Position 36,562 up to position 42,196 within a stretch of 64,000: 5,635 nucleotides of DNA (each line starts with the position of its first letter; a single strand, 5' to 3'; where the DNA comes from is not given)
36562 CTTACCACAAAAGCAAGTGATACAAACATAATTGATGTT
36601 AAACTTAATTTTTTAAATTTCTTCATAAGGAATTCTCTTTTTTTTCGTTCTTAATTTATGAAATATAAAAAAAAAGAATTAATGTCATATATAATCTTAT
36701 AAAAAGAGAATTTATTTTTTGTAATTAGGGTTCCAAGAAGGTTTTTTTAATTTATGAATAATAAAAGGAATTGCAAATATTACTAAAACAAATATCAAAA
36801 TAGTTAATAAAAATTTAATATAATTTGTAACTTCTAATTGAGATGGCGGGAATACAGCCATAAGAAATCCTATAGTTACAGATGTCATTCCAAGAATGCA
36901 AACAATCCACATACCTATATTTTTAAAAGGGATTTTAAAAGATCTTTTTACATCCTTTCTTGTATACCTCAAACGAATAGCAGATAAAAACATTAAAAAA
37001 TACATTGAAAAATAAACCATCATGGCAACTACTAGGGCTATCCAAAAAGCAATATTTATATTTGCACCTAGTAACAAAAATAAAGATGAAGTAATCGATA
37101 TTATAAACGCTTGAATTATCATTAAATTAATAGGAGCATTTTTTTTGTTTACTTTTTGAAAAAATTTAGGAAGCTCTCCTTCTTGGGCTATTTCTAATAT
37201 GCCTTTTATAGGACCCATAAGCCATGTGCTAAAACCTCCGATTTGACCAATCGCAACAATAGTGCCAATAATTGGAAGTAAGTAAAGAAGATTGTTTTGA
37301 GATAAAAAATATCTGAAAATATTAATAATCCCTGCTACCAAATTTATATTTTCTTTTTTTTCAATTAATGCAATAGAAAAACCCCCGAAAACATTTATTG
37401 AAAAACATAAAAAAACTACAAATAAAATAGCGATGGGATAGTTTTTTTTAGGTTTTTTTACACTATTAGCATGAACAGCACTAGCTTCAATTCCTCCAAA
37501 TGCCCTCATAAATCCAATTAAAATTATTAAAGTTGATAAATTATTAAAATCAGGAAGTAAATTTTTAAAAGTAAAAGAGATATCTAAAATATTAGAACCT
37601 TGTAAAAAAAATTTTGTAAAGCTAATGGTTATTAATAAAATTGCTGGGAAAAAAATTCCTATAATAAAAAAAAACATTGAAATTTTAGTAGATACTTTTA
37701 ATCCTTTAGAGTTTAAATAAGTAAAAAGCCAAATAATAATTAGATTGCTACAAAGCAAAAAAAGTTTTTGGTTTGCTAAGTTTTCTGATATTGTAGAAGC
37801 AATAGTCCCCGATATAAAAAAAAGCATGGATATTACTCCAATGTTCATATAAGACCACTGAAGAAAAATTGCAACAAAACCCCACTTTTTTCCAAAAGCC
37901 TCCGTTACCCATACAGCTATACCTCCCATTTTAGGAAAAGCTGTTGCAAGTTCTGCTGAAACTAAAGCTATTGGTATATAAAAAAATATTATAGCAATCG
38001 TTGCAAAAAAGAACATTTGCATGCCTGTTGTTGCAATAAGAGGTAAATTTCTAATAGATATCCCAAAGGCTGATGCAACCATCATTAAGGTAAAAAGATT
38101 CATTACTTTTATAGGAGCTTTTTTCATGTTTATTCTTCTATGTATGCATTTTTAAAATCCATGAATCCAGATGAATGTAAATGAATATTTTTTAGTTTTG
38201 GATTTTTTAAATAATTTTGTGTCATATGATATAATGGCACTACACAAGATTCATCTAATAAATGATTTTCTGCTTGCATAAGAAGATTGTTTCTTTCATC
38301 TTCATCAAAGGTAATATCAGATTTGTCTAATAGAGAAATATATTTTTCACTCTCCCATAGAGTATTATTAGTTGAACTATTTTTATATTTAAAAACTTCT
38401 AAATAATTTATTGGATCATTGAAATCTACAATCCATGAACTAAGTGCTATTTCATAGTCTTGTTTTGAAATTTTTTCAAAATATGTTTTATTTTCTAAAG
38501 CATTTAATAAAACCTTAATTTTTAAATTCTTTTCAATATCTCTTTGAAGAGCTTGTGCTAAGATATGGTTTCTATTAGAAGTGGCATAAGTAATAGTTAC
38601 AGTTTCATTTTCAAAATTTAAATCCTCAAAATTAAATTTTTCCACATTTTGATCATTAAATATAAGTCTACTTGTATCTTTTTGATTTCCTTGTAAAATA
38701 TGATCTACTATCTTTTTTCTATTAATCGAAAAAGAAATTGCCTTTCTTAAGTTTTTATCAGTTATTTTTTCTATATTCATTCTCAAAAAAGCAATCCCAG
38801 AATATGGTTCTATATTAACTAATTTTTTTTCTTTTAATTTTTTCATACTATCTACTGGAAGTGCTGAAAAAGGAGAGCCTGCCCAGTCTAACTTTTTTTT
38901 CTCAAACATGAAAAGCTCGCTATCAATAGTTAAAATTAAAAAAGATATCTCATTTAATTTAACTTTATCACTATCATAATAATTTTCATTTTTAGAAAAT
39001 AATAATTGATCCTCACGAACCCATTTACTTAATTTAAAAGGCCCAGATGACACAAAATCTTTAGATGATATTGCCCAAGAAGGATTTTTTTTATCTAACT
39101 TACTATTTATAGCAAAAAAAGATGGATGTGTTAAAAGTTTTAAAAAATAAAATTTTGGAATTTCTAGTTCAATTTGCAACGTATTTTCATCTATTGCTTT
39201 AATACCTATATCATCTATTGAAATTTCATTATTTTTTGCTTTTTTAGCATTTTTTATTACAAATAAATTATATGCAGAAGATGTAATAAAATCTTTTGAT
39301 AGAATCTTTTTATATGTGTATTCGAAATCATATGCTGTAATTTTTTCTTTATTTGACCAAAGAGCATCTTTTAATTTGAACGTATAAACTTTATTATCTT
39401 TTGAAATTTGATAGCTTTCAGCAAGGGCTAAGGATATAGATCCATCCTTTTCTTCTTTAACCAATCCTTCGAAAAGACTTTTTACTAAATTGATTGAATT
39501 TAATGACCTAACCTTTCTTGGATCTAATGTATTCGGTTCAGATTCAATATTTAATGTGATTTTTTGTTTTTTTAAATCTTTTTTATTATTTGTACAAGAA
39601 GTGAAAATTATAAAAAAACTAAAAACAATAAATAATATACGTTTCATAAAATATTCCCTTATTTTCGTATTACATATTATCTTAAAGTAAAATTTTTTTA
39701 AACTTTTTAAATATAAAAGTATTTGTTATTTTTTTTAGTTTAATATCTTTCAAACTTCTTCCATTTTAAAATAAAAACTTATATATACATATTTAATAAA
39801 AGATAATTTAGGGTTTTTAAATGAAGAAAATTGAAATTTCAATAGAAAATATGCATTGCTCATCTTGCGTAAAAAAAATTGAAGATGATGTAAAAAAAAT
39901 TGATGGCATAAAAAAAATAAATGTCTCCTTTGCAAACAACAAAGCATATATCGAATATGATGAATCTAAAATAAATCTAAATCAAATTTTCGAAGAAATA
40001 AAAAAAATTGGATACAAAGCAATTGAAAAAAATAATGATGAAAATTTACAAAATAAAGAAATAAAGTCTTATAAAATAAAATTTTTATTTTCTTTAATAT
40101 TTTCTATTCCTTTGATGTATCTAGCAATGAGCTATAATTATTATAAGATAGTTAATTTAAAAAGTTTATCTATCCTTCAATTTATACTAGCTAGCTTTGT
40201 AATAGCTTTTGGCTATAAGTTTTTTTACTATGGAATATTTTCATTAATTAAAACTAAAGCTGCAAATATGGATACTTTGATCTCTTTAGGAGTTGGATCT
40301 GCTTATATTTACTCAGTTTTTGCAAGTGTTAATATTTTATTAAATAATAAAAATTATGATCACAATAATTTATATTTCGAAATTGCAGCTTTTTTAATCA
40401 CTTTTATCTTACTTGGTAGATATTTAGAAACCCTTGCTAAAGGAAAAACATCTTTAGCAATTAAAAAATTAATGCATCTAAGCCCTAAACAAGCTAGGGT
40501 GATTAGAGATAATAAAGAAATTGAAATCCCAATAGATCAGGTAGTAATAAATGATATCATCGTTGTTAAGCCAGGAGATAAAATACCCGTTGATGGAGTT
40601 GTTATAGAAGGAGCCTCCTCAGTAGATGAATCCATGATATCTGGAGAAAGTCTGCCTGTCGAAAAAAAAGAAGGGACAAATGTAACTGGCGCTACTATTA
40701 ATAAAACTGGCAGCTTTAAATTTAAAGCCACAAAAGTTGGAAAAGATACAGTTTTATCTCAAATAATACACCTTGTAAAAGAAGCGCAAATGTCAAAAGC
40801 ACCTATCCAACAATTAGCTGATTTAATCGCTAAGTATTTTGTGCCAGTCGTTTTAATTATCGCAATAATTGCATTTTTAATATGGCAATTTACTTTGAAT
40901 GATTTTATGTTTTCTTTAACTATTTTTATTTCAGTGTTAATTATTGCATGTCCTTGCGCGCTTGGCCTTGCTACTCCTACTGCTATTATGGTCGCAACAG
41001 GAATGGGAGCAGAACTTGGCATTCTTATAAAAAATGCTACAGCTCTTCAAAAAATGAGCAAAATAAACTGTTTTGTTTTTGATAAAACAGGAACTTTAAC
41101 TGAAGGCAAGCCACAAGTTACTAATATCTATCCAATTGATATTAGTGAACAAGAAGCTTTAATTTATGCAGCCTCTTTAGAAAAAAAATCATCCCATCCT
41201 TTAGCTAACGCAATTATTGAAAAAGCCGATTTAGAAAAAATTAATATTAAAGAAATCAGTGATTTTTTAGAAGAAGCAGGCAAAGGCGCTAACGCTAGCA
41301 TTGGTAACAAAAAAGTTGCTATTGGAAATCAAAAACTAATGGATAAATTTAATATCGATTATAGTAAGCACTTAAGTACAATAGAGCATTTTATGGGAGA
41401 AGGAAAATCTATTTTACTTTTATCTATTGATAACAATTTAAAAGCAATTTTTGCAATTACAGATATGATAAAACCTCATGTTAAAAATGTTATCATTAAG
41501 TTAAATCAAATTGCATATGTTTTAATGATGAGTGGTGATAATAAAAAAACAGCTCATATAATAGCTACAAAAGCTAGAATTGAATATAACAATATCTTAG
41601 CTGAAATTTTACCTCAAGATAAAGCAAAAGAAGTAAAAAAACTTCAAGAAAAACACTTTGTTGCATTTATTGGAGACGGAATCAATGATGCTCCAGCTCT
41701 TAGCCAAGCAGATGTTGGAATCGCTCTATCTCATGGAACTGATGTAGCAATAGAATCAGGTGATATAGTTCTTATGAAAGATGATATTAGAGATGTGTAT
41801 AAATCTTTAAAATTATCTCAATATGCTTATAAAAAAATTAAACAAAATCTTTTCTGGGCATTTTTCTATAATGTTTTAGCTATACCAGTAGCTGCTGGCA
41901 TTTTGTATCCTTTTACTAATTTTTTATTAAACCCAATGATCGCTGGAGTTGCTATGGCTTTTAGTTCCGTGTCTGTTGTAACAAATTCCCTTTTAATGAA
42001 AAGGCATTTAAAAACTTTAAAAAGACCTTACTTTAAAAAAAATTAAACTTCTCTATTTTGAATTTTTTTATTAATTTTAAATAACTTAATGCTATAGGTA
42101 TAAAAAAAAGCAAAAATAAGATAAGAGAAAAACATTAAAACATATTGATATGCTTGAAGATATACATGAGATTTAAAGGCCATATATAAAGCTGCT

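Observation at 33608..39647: Candidate aspartate:alanine exchange-decarboxylation module built from AsdA plus two GadC-type antiporters, led by oppA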

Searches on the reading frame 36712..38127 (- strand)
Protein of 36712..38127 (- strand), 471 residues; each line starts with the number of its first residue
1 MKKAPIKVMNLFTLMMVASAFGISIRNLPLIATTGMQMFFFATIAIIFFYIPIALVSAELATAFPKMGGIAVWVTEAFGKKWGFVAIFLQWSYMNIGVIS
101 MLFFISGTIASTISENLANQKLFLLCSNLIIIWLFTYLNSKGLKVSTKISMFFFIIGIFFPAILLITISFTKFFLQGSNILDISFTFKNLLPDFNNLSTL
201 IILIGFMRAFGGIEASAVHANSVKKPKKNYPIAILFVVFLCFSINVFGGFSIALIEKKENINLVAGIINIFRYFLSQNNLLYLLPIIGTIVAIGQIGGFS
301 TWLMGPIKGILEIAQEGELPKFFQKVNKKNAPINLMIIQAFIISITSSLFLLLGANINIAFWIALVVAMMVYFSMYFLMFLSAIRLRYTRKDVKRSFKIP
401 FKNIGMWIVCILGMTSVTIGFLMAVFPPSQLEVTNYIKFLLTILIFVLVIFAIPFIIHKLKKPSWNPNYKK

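Call 4: search_protein_families(library=pfam, proteins=[window:36712-38127:-])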
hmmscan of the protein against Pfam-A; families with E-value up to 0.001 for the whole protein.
window:36712-38127:- (471 aa): 2 families
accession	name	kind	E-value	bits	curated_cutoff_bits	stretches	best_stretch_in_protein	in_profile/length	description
PF13520.12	AA_permease_2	-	3.4e-54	184.8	27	1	16-447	10-425/427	Amino acid permease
PF00324.27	AA_permease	-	3.2e-28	99.1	24.6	1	21-458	13-462/470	Amino acid permease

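Call 5: search_protein_families(library=ncbifam, proteins=[window:36712-38127:-])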
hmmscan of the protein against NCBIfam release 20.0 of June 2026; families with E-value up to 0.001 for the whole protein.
window:36712-38127:- (471 aa): 14 families
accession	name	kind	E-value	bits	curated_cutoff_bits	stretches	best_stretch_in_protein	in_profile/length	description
TIGR03813.2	Gln_GABA_anti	equivalog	3.5e-105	352.8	650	1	8-467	3-464/479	glutamine/gamma-aminobutyrate antiporter GadC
NF040513.1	antiport_TyrP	equivalog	2.9e-93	313.1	630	1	7-466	3-464/465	tyrosine-tyramine antiporter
NF053662.1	Glu_GABA_anti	equivalog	3.3e-92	309.9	640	1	9-468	2-453/468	glutamate/gamma-aminobutyrate antiporter GadC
TIGR00910.1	2A0307_GadC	equivalog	9.4e-86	288.4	673.5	1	7-461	11-467/511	glutamate/gamma-aminobutyrate antiporter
TIGR00905.1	2A0302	subfamily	5.6e-18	65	409.05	1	7-390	10-389/473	basic amino acid/polyamine antiporter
NF011775.0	PRK15238.1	equivalog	8.5e-18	64.4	400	1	8-451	11-484/500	glutamate/gamma-aminobutyrate family transporter YjeM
TIGR04298.1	his_histam_anti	equivalog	1.4e-16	60.8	750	1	13-413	8-398/429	histidine-histamine antiporter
NF008245.0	PRK11021.1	equivalog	2.5e-15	56.4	284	1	16-393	17-373/419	L-methionine/branched-chain amino acid transporter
TIGR00909.1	2A0306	subfamily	8.1e-14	51.4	556.8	1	38-416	41-406/429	amino acid transporter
TIGR00908.1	2A0305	equivalog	2.5e-12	46.5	381.75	1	31-423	34-407/442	ethanolamine permease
NF007929.0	PRK10644.1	equivalog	1.7e-11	43.6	574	1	13-348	16-341/445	arginine/agmatine antiporter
NF007938.0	PRK10655.1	equivalog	5.6e-11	42.3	409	1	6-393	8-379/438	putrescine-ornithine antiporter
TIGR04299.1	antiport_PotE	equivalog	3.2e-07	29.9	560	1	18-394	17-378/430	putrescine-ornithine antiporter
TIGR03810.1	arg_ornith_anti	equivalog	4.4e-05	22.4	591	1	14-387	10-382/468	arginine-ornithine antiporter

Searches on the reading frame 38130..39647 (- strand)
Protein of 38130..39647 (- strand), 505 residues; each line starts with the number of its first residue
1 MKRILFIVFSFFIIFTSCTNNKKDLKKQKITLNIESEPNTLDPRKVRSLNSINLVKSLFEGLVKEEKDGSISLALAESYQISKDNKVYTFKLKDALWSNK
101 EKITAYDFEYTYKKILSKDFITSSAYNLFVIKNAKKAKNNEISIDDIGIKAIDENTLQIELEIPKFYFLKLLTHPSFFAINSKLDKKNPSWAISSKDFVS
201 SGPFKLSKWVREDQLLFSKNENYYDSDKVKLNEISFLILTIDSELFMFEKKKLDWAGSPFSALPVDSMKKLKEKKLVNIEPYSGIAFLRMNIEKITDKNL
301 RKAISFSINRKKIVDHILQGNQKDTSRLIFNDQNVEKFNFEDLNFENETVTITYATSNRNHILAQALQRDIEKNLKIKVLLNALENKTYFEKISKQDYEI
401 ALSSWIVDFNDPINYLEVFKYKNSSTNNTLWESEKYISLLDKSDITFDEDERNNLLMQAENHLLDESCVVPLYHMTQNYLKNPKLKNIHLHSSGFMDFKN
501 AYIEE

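Call 4: search_protein_families(library=pfam, proteins=[window:38130-39647:-])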
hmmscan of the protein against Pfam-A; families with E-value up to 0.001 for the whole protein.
window:38130-39647:- (505 aa): 1 family
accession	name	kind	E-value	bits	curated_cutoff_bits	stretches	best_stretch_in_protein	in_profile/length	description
PF00496.27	SBP_bac_5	-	2.2e-58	198.6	32.4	1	72-425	3-366/368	Bacterial extracellular solute-binding proteins, family 5 Middle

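Call 5: search_protein_families(library=ncbifam, proteins=[window:38130-39647:-])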
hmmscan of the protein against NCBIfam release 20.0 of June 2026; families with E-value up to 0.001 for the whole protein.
window:38130-39647:- (505 aa): 11 families
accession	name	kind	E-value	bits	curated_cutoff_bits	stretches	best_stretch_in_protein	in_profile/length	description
NF011684.0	PRK15104.1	equivalog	5.6e-60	203.6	947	1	26-483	37-519/543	oligopeptide ABC transporter substrate-binding protein OppA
NF007287.0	PRK09755.1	equivalog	9.3e-43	146.8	1098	2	23-320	28-328/535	ABC transporter substrate-binding protein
TIGR02294.1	nickel_nikA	equivalog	2.1e-34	118.9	393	2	26-341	4-309/501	nickel ABC transporter substrate-binding protein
NF045467.1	Opp4A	equivalog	1.7e-27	95.9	650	2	22-331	29-350/556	oligopeptide ABC transporter substrate-binding protein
NF047575.1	opine_bind_CntA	exception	1.1e-21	77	800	1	4-349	8-350/535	staphylopine-dependent metal ABC transporter substrate-binding lipoprotein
NF045468.1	Opp5A_nikA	equivalog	1.1e-21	76.9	600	1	18-323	4-283/488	nickel ABC transporter substrate-binding protein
NF043070.1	DppA_dipep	equivalog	3e-16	59.1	1005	1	35-476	36-507/535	dipeptide ABC transporter periplasmic-binding protein DppA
NF011942.0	PRK15413.1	equivalog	6.1e-15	54.9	594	1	24-320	24-305/512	glutathione ABC transporter substrate-binding protein GsiB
NF011689.0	PRK15109.1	equivalog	1.9e-13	50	560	1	17-496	23-531/547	ABC transporter substrate-binding protein SapA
NF043077.1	MMSYN1_0169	equivalog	2.6e-06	26.2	650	0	347-480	684-789/896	oligopeptide ABC transporter substrate-binding protein OppA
TIGR04028.1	SBP_KPN_01854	hypoth_equivalog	1.2e-05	24.1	468.5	0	419-502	424-507/509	TIGR04028 family ABC transporter substrate-binding protein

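Call 60: search_solved_structures(query=window:38130-39647:-, max_evalue=1e-20)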
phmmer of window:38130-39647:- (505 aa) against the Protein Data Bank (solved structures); distinct sequences matched with E-value up to 1e-20: 16.
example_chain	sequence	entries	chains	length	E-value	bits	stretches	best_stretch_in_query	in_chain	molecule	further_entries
8are_A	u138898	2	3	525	5.3e-93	315.5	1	21-503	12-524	Oligopeptide-binding protein OppA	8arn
8ay0_A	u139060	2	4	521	1.1e-75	258.4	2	28-326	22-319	Dipeptide-binding protein DppE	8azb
2z23_A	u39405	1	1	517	1.2e-53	185.8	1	26-318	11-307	Periplasmic oligopeptide-binding protein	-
6npo_A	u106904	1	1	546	1.1e-52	182.6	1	27-328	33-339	Oligopeptide ABC transporter, oligopeptide-binding protein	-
4gl8_A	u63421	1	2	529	6.9e-51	176.6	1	21-484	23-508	Oligopeptide ABC transporter OppAIV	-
9rd1_A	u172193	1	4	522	2e-49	171.8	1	26-321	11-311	Periplasmic oligopeptide-binding protein OppA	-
3tcf_A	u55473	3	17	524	2e-49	171.8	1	26-321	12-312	Periplasmic oligopeptide-binding protein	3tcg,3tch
1b05_A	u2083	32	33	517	4.9e-49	170.5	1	27-318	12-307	PERIPLASMIC OLIGOPEPTIDE-BINDING PROTEIN | PROTEIN (OLIGO-PEPTIDE BINDING PROTEIN) | PERIPLASMIC OLIGO-PEPTIDE BINDING PROTEIN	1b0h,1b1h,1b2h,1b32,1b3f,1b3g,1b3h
5kzt_A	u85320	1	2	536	5.6e-45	157.1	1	41-344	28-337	Peptide/nickel transport system substrate-binding protein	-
9pv8_A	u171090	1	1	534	4.8e-44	154.1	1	18-480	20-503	Oligopeptide-binding protein OppA3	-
4toz_A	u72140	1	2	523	8.1e-43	150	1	26-491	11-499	Periplasmic murein peptide-binding protein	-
3o9p_A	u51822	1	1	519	9.2e-43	149.8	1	26-324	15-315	Periplasmic murein peptide-binding protein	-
4faj_A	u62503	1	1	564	3e-42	148.1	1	27-504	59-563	PrgZ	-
6dqq_A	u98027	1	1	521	1.1e-39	139.7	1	26-334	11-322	Periplasmic oligopeptide-binding protein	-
6dqr_A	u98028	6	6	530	1.1e-39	139.7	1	26-335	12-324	Periplasmic oligopeptide-binding protein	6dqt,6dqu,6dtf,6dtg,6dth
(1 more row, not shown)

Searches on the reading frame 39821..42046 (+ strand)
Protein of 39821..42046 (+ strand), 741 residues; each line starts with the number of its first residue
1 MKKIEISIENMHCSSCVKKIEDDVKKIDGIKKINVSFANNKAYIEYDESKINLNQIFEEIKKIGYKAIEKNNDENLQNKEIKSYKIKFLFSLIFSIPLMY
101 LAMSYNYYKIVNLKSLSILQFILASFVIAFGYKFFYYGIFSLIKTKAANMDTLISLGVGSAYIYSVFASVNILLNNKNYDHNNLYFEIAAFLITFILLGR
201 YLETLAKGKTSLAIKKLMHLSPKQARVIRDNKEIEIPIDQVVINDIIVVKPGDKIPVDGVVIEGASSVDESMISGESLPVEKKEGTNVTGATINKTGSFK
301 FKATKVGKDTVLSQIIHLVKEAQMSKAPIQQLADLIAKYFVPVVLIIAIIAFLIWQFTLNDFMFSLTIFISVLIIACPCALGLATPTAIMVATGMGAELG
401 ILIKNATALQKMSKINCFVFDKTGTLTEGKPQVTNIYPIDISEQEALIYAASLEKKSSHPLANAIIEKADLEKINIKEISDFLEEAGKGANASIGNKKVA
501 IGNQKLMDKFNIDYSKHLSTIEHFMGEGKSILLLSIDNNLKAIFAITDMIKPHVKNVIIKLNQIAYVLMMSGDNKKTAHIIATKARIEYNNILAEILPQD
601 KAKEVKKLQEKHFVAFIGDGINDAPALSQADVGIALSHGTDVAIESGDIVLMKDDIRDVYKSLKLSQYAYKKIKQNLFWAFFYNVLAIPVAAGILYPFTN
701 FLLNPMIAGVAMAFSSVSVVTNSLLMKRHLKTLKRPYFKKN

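Call 9: search_protein_families(library=ncbifam, proteins=[window:39821-42046:+], max_evalue=0.00001)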
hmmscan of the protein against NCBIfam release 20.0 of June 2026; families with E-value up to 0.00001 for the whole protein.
window:39821-42046:+ (741 aa): 28 families (the best 25 are shown)
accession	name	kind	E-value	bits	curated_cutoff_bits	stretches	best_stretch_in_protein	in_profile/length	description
TIGR01525.1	ATPase-IB_hvy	subfamily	7.1e-191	635.9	346.25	1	150-725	1-559/560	heavy metal translocating P-type ATPase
NF007952.0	PRK10671.1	equivalog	6.6e-189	629.9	1316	1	5-724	106-829/838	copper-exporting P-type ATPase CopA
TIGR01511.1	ATPase-IB1_Cu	subfamily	1.2e-185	618.6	397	1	133-727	3-542/542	copper-translocating P-type ATPase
NF008262.1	PRK11033.1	equivalog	1.2e-119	400.8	1005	1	6-680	45-688/731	zinc/cadmium/mercury/lead-transporting ATPase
TIGR01512.1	ATPase-IB2_Cd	subfamily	3.1e-119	398.9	313.5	2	189-505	21-305/494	cadmium family heavy metal-translocating P-type ATPase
NF033775.1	P_type_ZntA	exception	3.4e-105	353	1240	1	5-680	51-689/732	Zn(II)/Cd(II)/Pb(II) translocating P-type ATPase ZntA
TIGR01494.1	ATPase_P-type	subfamily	3e-93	312.8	62.3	1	192-695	2-464/478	HAD-IC family P-type ATPase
TIGR01517.1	ATPase-IIB_Ca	equivalog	1.9e-52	178.5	507.05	2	163-458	96-403/882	calcium-translocating P-type ATPase, PMCA-type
TIGR01647.1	ATPase-IIIA_H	equivalog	2.9e-52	177.9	615.5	2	192-477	61-351/755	plasma-membrane proton-efflux P-type ATPase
TIGR01497.1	kdpB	equivalog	6.8e-52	176.5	527.9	1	172-655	50-552/675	potassium-transporting ATPase subunit KdpB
NF010609.0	PRK14010.1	equivalog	2.7e-39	134.9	1323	1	185-651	65-543/673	K(+)-transporting ATPase subunit B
TIGR01522.1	ATPase-IIA2_Ca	equivalog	6.5e-36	123.4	798.3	2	213-443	107-347/854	calcium-transporting P-type ATPase, PMR1-type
TIGR01657.1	P-ATPase-V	hypoth_equivalog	7.8e-31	106.5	618.25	3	190-287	196-295/1055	ATP13A2 family polyamine export P-type ATPase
TIGR01116.1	ATPase-IIA1_Ca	equivalog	2.7e-30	105.1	703.4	2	518-677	431-609/799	calcium-translocating P-type ATPase, SERCA-type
TIGR01106.1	ATPase-IIC_X-K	subfamily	7.5e-30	103.5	946.1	2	174-437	94-366/997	Na,H/K antiporter P-type ATPase subunit alpha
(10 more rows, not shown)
